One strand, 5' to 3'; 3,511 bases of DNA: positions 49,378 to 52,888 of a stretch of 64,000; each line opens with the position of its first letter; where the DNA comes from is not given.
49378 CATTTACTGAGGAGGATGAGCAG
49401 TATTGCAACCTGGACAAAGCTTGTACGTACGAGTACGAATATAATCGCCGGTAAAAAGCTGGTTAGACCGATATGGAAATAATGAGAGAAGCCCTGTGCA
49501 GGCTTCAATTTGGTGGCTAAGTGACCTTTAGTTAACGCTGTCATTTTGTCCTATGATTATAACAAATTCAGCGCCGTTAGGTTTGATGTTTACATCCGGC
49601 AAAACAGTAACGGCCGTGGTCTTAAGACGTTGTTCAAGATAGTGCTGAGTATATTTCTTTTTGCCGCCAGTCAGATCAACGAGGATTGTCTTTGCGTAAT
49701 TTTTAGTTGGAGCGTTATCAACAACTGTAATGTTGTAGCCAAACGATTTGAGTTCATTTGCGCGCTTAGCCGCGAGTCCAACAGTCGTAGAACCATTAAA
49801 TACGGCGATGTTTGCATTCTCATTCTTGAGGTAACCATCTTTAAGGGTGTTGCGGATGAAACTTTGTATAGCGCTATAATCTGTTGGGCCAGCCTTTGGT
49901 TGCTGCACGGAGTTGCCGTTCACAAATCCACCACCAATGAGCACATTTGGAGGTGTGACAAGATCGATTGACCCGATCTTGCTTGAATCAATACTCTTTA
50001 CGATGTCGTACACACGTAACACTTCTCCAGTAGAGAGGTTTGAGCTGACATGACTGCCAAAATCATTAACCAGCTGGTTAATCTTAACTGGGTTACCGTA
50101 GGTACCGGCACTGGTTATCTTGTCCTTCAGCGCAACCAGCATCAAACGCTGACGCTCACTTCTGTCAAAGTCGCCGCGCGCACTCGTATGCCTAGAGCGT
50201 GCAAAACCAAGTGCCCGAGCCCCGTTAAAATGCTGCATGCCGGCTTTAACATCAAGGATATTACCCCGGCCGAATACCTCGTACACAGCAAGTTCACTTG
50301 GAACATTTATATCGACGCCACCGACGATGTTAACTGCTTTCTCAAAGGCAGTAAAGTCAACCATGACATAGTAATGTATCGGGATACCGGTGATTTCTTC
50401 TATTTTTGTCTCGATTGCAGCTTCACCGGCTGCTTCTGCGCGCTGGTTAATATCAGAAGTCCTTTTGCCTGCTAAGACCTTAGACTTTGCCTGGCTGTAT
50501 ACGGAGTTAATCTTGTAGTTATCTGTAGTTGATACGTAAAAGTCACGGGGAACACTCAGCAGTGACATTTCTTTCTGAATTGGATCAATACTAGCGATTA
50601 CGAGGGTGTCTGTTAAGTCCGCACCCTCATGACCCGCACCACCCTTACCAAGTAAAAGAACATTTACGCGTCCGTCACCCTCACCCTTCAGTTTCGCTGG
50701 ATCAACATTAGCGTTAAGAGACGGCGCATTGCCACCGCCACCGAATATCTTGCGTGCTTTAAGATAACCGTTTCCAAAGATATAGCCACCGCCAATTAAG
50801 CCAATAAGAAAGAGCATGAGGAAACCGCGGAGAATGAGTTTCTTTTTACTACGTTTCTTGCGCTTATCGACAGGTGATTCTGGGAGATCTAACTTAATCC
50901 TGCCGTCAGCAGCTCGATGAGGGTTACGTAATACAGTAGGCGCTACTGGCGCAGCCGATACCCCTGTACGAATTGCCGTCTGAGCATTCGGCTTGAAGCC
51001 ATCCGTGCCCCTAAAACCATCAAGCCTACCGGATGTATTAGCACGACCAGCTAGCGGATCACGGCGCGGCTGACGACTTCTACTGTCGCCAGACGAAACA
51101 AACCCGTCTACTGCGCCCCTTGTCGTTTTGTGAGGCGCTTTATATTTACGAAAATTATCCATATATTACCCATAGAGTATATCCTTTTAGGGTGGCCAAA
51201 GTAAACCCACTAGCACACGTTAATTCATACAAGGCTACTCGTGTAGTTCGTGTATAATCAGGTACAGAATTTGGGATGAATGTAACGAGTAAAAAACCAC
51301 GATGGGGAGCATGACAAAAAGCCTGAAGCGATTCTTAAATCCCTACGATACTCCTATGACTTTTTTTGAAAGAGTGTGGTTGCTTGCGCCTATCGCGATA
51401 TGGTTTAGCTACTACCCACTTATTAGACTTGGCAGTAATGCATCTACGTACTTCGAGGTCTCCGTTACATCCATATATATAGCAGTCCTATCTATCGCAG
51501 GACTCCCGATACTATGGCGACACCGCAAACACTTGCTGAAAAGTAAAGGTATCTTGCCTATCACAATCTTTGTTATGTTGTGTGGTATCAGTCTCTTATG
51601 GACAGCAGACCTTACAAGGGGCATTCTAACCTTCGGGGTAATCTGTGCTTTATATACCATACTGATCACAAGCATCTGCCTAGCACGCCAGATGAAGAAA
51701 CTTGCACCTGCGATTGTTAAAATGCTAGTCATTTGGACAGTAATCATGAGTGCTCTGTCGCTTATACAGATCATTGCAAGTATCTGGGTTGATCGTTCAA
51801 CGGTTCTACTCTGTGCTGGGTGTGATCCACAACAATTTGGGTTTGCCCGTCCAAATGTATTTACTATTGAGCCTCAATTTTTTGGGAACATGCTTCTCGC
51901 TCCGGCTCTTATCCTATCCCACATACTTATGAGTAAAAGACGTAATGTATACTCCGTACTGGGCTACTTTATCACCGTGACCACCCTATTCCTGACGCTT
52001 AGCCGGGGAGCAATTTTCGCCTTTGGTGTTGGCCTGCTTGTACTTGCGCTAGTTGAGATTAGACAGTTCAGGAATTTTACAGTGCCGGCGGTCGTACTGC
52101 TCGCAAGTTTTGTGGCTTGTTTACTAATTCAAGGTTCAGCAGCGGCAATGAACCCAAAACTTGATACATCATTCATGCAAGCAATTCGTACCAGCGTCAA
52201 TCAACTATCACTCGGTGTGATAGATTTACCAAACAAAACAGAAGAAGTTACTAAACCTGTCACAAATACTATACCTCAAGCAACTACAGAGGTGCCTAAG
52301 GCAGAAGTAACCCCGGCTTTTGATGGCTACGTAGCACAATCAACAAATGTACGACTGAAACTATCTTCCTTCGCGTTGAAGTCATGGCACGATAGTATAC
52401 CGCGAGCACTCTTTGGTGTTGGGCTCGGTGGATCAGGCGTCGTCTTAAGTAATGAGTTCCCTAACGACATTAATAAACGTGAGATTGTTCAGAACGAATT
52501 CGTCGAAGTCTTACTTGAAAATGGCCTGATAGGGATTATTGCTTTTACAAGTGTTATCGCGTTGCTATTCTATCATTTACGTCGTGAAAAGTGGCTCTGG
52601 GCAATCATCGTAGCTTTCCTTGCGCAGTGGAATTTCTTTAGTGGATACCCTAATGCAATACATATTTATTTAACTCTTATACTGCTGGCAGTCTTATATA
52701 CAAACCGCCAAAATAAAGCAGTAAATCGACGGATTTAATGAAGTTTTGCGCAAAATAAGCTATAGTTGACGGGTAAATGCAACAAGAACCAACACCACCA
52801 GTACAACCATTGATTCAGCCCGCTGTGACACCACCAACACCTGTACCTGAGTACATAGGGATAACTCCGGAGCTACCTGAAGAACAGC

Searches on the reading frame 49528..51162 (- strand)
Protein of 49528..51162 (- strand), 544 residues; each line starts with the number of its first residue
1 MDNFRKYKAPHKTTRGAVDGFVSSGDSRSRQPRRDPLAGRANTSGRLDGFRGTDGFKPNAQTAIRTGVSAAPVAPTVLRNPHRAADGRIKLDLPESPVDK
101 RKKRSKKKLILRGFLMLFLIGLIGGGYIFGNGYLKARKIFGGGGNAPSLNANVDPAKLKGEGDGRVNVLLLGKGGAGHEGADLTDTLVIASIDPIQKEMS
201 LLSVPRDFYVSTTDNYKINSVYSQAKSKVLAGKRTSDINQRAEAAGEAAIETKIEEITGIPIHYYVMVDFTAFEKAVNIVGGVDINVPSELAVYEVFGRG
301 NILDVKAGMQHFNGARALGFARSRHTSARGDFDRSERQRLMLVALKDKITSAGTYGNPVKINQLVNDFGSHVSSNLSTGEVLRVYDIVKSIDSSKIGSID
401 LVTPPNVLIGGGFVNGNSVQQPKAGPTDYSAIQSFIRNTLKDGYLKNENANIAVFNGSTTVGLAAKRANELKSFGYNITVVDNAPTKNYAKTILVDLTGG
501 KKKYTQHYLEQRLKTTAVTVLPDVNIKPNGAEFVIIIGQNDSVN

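Call 81: search_protein_families(library=pfam, proteins=[window:49528-51162:-], max_evalue=0.00001)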
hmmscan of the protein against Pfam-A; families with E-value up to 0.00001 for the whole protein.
window:49528-51162:- (544 aa): 2 families
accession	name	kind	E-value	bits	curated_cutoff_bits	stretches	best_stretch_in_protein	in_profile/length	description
PF03816.19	LytR_cpsA_psr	-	2e-33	116.1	24.6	1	184-350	2-149/150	LytR_cpsA_psr family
PF13399.11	LytR_C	-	7.7e-09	36.8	22.2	1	451-539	3-84/86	LytR cell envelope-related transcriptional attenuator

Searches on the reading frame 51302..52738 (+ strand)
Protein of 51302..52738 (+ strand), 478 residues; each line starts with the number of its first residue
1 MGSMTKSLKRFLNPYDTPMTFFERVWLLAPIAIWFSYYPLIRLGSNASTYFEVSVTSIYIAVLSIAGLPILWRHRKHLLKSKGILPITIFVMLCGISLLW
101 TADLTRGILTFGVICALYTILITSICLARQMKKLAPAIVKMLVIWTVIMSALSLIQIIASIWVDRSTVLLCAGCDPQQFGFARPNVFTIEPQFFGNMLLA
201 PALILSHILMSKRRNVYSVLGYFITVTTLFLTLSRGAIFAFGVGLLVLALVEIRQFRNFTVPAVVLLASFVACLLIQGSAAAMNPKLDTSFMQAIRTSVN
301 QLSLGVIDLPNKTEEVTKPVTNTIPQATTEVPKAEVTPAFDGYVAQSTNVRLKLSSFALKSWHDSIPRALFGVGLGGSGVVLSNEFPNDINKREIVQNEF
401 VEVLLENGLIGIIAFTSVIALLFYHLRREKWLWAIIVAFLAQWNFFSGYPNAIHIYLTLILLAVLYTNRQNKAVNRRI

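Call 81: search_protein_families(library=pfam, proteins=[window:51302-52738:+], max_evalue=0.00001)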
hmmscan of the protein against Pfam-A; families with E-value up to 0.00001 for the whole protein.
window:51302-52738:+ (478 aa): 1 family
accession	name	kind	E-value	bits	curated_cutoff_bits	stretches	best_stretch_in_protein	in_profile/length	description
PF04932.20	Wzy_C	-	2.1e-10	41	31.7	1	222-415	3-148/149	O-Antigen ligase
